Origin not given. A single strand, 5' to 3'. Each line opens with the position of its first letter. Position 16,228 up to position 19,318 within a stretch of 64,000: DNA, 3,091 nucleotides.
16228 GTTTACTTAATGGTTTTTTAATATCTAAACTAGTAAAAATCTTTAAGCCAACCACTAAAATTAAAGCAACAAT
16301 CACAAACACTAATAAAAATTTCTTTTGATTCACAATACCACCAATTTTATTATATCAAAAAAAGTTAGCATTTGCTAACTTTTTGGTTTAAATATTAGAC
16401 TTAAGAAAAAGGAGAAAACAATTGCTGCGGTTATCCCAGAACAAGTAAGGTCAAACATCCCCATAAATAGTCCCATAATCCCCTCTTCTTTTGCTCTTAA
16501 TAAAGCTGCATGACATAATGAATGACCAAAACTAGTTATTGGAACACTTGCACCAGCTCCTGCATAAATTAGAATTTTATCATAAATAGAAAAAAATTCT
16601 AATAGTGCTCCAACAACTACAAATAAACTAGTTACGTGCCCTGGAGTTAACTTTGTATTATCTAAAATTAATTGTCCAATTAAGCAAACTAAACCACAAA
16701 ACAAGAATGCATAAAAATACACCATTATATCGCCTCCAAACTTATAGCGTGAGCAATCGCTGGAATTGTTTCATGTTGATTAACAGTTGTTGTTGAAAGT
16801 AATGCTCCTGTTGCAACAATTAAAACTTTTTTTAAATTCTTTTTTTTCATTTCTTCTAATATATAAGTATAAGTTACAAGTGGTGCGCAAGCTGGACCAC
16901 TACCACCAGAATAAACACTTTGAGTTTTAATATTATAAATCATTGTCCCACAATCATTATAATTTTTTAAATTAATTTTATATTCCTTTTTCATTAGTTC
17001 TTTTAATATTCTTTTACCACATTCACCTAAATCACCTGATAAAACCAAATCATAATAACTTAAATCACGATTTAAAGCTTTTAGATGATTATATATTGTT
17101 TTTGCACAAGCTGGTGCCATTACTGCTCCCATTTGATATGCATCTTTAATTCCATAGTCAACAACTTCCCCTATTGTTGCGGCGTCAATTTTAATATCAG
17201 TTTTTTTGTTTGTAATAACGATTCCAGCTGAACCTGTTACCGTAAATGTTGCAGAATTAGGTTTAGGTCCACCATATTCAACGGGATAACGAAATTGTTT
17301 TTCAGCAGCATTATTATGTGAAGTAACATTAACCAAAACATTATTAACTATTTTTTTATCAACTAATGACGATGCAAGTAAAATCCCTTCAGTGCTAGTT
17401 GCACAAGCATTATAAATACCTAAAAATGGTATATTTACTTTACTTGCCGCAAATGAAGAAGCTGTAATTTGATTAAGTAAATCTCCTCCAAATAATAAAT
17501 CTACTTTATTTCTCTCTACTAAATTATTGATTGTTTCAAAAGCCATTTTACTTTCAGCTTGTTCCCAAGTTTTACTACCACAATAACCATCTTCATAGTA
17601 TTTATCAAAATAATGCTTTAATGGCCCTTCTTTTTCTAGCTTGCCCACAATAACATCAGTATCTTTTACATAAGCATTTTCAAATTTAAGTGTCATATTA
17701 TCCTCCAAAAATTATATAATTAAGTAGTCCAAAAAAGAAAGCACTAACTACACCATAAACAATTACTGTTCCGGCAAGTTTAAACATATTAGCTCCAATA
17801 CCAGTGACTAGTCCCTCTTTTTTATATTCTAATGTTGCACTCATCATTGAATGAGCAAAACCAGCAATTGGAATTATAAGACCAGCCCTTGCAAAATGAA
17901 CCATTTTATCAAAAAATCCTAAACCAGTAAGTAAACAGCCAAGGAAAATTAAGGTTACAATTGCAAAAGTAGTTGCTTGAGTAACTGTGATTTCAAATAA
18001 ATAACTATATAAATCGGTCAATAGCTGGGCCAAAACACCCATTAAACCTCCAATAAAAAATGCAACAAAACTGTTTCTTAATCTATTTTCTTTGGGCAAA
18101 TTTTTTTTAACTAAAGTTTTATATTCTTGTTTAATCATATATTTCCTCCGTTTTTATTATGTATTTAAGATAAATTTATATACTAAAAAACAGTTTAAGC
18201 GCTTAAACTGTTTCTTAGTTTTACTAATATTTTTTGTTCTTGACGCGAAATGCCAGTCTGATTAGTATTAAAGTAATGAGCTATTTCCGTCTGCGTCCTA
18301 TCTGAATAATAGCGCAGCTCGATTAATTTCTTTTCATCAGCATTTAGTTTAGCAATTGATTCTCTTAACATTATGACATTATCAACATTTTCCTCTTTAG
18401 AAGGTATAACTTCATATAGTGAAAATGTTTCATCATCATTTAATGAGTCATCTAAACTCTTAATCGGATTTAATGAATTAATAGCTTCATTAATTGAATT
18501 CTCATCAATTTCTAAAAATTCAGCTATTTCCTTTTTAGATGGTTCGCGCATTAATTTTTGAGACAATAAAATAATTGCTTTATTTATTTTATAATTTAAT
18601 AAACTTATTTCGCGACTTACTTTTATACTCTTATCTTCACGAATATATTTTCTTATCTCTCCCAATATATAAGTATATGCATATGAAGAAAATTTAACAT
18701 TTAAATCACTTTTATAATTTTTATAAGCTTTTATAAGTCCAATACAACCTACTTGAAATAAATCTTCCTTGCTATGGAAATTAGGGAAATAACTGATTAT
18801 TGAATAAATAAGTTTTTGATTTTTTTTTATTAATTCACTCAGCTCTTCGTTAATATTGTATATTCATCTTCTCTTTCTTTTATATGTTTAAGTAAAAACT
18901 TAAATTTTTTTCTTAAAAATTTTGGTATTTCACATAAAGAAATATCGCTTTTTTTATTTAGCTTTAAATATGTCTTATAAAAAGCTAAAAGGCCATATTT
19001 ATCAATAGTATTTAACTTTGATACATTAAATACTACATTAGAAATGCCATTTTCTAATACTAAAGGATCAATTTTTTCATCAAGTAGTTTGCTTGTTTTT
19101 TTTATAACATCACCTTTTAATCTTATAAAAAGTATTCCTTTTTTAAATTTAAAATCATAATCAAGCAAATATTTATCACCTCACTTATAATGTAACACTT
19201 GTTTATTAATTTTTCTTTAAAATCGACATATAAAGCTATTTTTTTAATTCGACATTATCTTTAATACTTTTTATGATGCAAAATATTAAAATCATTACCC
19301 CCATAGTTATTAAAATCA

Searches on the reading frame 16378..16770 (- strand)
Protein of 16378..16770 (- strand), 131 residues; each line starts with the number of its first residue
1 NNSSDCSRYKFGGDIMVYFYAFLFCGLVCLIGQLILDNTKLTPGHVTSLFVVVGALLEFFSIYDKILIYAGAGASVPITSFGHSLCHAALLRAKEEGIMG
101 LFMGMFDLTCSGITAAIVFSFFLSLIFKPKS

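Call 68: search_protein_families(library=ncbifam, proteins=[window:16378-16770:-], max_evalue=0.00001)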
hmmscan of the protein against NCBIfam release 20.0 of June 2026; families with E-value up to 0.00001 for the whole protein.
window:16378-16770:- (131 aa): 2 families
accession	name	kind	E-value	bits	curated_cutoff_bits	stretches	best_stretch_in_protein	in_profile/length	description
TIGR02839.1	spore_V_AE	equivalog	1.1e-40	138.5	131.1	1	18-130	1-113/114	stage V sporulation protein AE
TIGR02838.1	spore_V_AC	equivalog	2.8e-14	53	164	1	20-126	22-136/141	stage V sporulation protein AC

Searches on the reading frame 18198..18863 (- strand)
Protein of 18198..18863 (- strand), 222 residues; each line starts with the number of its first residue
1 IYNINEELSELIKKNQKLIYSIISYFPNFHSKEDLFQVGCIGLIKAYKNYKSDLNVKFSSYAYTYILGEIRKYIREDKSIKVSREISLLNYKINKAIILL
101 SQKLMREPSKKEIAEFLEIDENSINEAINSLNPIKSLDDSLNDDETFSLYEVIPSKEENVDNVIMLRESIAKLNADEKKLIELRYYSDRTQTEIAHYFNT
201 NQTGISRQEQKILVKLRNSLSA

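Call 13: search_protein_families(library=pfam, proteins=[window:18198-18863:-], max_evalue=0.01)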
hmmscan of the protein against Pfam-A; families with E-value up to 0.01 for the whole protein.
window:18198-18863:- (222 aa): 5 families
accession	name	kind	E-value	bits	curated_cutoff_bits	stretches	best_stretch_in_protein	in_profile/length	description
PF04542.20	Sigma70_r2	-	2.9e-13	49.9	24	1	11-78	1-69/71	Sigma-70 region 2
PF04545.22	Sigma70_r4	-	7.2e-10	38.7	24.1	1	170-218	2-50/50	Sigma-70, region 4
PF04539.22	Sigma70_r3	-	1.4e-09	38.4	25.3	1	91-157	4-70/78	Sigma-70 region 3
PF08281.18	Sigma70_r4_2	-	1.2e-06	28.5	25.7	1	165-205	3-43/54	Sigma-70, region 4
PF07638.17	Sigma70_ECF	-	0.0047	17.3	21.1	0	155-219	115-182/185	ECF sigma factor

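Call 26: find_homologous_proteins(query=window:18198-18863:-, max_evalue=1e-20)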
Query window:18198-18863:- (222 aa): 2966 proteins with E <= 1e-20 among 3930 candidates; the best 120 are listed.
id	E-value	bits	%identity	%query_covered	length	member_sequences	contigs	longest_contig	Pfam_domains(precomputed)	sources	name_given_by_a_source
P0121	4.7e-103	361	80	100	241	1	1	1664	PF04545.23,PF04542.21,PF08281.19,PF04539.23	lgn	-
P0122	1.6e-97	343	74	99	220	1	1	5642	PF04545.23,PF04542.21,PF04539.23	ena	-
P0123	3.6e-95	335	75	95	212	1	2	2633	PF04545.23,PF04542.21,PF08281.19,PF04539.23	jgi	-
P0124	4.8e-95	335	75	95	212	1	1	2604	PF04545.23,PF04542.21,PF08281.19,PF04539.23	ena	-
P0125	3.9e-93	329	72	96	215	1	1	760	PF04545.23,PF04542.21,PF08281.19,PF04539.23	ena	-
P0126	1.1e-92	327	75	95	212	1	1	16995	PF04545.23,PF04542.21,PF08281.19,PF04539.23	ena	-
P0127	3.9e-87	309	99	70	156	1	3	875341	PF04545.23,PF08281.19,PF04539.23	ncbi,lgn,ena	-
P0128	4.6e-85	302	68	99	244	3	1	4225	PF04545.23,PF04542.21,PF08281.19,PF04539.23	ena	-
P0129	3.9e-83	296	71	95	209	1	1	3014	PF04545.23,PF04542.21,PF08281.19,PF04539.23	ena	-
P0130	1.3e-81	291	65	99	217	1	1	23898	PF04545.23,PF04542.21,PF08281.19,PF04539.23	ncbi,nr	ncbi:MAG: sigma-70 family RNA polymerase sigma factor [Bacilli bacterium]|nr:sigma-70 family RNA pol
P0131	7.9e-75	269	66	90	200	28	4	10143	PF04545.23,PF04542.21,PF08281.19,PF04539.23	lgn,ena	-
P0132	5.9e-74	266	71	82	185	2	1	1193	PF04545.23,PF04542.21,PF08281.19,PF04539.23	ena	-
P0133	1.6e-71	258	74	76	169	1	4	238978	PF04545.23,PF08281.19,PF04539.23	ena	-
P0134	3.4e-69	251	78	70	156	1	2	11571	PF04545.23,PF08281.19,PF04539.23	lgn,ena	-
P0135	4.0e-68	247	58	98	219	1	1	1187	PF04545.23,PF04542.21,PF04539.23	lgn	-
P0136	6.7e-68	246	81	70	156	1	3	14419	PF04545.23,PF08281.19,PF04539.23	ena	-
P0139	2.9e-66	241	78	70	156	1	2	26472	PF04545.23,PF08281.19,PF04539.23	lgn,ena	-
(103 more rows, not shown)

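Call 28: find_encoding_contigs(protein=P0136, flank=1500, max_places=3)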
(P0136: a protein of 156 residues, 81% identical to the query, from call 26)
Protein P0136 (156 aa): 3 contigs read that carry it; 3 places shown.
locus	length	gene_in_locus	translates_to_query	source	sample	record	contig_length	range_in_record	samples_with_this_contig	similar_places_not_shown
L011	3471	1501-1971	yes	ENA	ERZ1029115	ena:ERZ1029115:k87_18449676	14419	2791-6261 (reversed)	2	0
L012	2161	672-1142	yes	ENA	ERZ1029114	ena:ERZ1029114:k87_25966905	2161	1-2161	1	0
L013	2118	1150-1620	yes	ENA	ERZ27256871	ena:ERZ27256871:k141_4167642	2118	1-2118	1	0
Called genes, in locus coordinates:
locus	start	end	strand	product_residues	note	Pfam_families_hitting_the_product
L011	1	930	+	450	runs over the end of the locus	-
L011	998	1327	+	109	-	PF01740:STAS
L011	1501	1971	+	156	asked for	PF04539:Sigma70_r3, PF08281:Sigma70_r4_2 (weak), PF04545:Sigma70_r4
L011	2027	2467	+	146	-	PF03862:SpoVAC_SpoVAEB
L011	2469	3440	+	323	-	PF07451:SpoVAD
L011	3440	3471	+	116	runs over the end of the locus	PF03862:SpoVAC_SpoVAEB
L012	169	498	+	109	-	PF01740:STAS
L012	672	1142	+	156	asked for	PF04539:Sigma70_r3, PF08281:Sigma70_r4_2 (weak), PF04545:Sigma70_r4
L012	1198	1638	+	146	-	PF03862:SpoVAC_SpoVAEB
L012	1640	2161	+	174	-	?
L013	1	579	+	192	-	?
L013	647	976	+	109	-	PF01740:STAS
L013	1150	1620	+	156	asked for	PF04539:Sigma70_r3, PF08281:Sigma70_r4_2 (weak), PF04545:Sigma70_r4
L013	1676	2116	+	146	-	PF03862:SpoVAC_SpoVAEB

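Call 29: find_encoding_contigs(protein=P0134, flank=1500, max_places=3)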
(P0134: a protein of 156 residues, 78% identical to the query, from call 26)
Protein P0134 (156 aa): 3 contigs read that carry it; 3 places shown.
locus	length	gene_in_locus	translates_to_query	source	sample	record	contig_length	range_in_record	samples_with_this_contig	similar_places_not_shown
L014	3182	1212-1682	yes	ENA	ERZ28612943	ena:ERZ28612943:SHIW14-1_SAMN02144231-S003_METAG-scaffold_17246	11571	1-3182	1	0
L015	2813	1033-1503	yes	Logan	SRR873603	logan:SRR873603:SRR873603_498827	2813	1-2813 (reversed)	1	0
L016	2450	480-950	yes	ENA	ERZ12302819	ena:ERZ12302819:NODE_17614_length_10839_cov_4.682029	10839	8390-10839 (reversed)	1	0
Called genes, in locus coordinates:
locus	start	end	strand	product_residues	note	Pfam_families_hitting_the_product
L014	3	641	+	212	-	?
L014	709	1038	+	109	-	PF01740:STAS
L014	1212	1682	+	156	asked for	PF04539:Sigma70_r3, PF08281:Sigma70_r4_2 (weak), PF04545:Sigma70_r4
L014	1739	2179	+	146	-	PF03862:SpoVAC_SpoVAEB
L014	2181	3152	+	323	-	PF07451:SpoVAD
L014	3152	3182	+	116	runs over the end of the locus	PF03862:SpoVAC_SpoVAEB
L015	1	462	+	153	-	?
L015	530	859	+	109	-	PF01740:STAS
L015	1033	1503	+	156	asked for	PF04539:Sigma70_r3, PF08281:Sigma70_r4_2 (weak), PF04545:Sigma70_r4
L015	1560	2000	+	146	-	PF03862:SpoVAC_SpoVAEB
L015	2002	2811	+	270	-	?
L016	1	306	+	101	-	?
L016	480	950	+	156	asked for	PF04539:Sigma70_r3, PF08281:Sigma70_r4_2 (weak), PF04545:Sigma70_r4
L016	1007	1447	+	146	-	PF03862:SpoVAC_SpoVAEB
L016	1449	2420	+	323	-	PF07451:SpoVAD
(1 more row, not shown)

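Call 30: find_encoding_contigs(protein=P0139, flank=1500, max_places=3)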
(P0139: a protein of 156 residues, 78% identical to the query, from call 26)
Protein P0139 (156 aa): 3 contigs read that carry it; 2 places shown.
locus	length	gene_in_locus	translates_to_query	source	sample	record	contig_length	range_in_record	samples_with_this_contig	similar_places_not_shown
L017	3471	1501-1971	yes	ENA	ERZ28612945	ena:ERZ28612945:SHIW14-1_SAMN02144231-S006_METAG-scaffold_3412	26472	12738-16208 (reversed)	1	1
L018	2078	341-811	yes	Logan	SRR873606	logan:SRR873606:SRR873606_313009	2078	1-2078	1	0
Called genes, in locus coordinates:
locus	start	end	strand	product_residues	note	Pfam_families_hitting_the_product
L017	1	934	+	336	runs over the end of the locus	-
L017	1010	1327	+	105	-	PF01740:STAS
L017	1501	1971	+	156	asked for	PF04539:Sigma70_r3, PF08281:Sigma70_r4_2 (weak), PF04545:Sigma70_r4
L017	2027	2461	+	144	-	PF03862:SpoVAC_SpoVAEB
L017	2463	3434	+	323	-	PF07451:SpoVAD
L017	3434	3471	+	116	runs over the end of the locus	PF03862:SpoVAC_SpoVAEB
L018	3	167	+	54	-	?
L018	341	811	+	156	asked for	PF04539:Sigma70_r3, PF08281:Sigma70_r4_2 (weak), PF04545:Sigma70_r4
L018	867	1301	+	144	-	PF03862:SpoVAC_SpoVAEB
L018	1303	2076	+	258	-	?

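Call 33: find_encoding_contigs(protein=P0127, flank=500, max_places=10)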
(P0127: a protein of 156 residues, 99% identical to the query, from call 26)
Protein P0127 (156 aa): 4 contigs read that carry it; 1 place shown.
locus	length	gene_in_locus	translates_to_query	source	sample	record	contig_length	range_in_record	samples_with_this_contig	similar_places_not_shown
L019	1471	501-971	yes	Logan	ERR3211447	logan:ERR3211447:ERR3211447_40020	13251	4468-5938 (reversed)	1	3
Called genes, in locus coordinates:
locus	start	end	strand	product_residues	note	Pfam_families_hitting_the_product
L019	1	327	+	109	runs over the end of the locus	PF01740:STAS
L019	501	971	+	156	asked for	PF04539:Sigma70_r3, PF08281:Sigma70_r4_2 (faint), PF04545:Sigma70_r4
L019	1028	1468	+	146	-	PF03862:SpoVAC_SpoVAEB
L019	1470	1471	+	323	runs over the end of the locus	PF07451:SpoVAD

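Call 52: search_protein_families(library=ncbifam, proteins=[window:18198-18854:-], max_evalue=0.001)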
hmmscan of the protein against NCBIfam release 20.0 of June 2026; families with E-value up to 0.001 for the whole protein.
window:18198-18854:- (219 aa): 53 families (the best 25 are shown)
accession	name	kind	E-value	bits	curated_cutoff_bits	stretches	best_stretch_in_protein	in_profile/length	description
TIGR02980.1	SigBFG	subfamily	5.2e-52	176.8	234.35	1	6-217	6-226/227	SigB/SigF/SigG family RNA polymerase sigma factor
TIGR02885.1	spore_sigF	equivalog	5.2e-51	173.7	321.45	1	5-217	13-231/231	RNA polymerase sporulation sigma factor SigF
NF004052.0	PRK05572.1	subfamily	9.2e-50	169.5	311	1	5-218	34-251/252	SigF/SigG family RNA polymerase sporulation sigma factor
NF006071.0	PRK08215.1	equivalog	3.1e-44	151.5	372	1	6-216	40-256/258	RNA polymerase sporulation sigma factor SigG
TIGR02850.1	spore_sigG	equivalog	5.2e-40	137.5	457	1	6-215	37-252/254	RNA polymerase sporulation sigma factor SigG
NF005644.0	PRK07408.1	subfamily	8.2e-29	101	261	1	29-218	55-254/258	RNA polymerase sigma factor SigF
TIGR02941.1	Sigma_B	equivalog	1.1e-28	100.3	315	1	6-216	32-252/255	RNA polymerase sigma factor SigB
TIGR02937.1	sigma70-ECF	superfamily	1.6e-28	99.4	42.9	1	4-216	2-164/165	sigma-70 family RNA polymerase sigma factor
TIGR02479.1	FliA_WhiG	subfamily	2.4e-28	99.4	189.6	1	17-217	14-223/224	FliA/WhiG family RNA polymerase sigma factor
NF005514.0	PRK07122.1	subfamily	5.5e-28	97.8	372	1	28-217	66-263/264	RNA polymerase sigma factor SigF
TIGR02997.1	Sig70-cyanoRpoD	subfamily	4.8e-21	75.3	384.5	1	7-214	78-298/298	RNA polymerase sigma factor, RpoD/SigA family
NF005413.0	PRK06986.1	subfamily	1.6e-20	73.9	201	1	20-218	34-237/241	RNA polymerase sigma factor FliA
NF005809.0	PRK07670.1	equivalog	2.5e-19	69.8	326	1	18-218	42-251/255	FliA/WhiG family RNA polymerase sigma factor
NF004935.0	PRK06288.1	equivalog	1.2e-18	67.7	343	1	28-218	62-263/270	RNA polymerase sigma factor WhiG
TIGR02393.1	RpoD_Cterm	equivalog_domain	1.5e-18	67.3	354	1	7-216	4-227/238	RNA polymerase sigma factor RpoD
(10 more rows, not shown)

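Call 56: find_encoding_contigs(protein=P0126, flank=1500, max_places=2)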
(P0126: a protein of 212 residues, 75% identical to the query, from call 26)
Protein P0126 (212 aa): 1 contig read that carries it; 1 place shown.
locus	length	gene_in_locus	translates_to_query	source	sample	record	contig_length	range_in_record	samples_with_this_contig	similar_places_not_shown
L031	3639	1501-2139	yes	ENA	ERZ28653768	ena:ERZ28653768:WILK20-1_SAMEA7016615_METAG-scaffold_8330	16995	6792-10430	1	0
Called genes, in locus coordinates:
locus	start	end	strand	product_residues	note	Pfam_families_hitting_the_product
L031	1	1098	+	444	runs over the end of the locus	-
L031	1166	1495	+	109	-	PF01740:STAS (weak)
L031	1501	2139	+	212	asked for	PF04542:Sigma70_r2, PF04539:Sigma70_r3, PF08281:Sigma70_r4_2, PF04545:Sigma70_r4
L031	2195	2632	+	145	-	PF03862:SpoVAC_SpoVAEB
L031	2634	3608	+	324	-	PF07451:SpoVAD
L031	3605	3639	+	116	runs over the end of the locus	PF03862:SpoVAC_SpoVAEB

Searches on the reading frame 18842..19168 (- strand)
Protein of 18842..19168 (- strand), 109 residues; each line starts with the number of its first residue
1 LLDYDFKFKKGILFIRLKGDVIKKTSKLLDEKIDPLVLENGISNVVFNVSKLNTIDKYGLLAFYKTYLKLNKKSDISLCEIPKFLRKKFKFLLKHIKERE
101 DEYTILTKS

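Call 13: search_protein_families(library=pfam, proteins=[window:18842-19168:-], max_evalue=0.01)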
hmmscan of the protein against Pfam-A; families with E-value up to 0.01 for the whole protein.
window:18842-19168:- (109 aa): 1 family
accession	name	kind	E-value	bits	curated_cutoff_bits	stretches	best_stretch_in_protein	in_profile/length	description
PF01740.26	STAS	-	9.2e-10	38.7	22.6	1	6-90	4-89/106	STAS domain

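Call 52: search_protein_families(library=ncbifam, proteins=[window:18842-19168:-], max_evalue=0.001)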
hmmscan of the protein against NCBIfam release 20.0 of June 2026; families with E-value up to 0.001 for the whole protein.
window:18842-19168:- (109 aa): 2 families
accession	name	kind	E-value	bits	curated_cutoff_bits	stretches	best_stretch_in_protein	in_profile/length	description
TIGR02886.1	spore_II_AA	equivalog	5.1e-08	32.9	114.75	1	5-102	2-102/106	anti-sigma F factor antagonist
TIGR00377.1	ant_ant_sig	superfamily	2.9e-06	27.1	53.45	1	4-80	5-82/108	anti-sigma factor antagonist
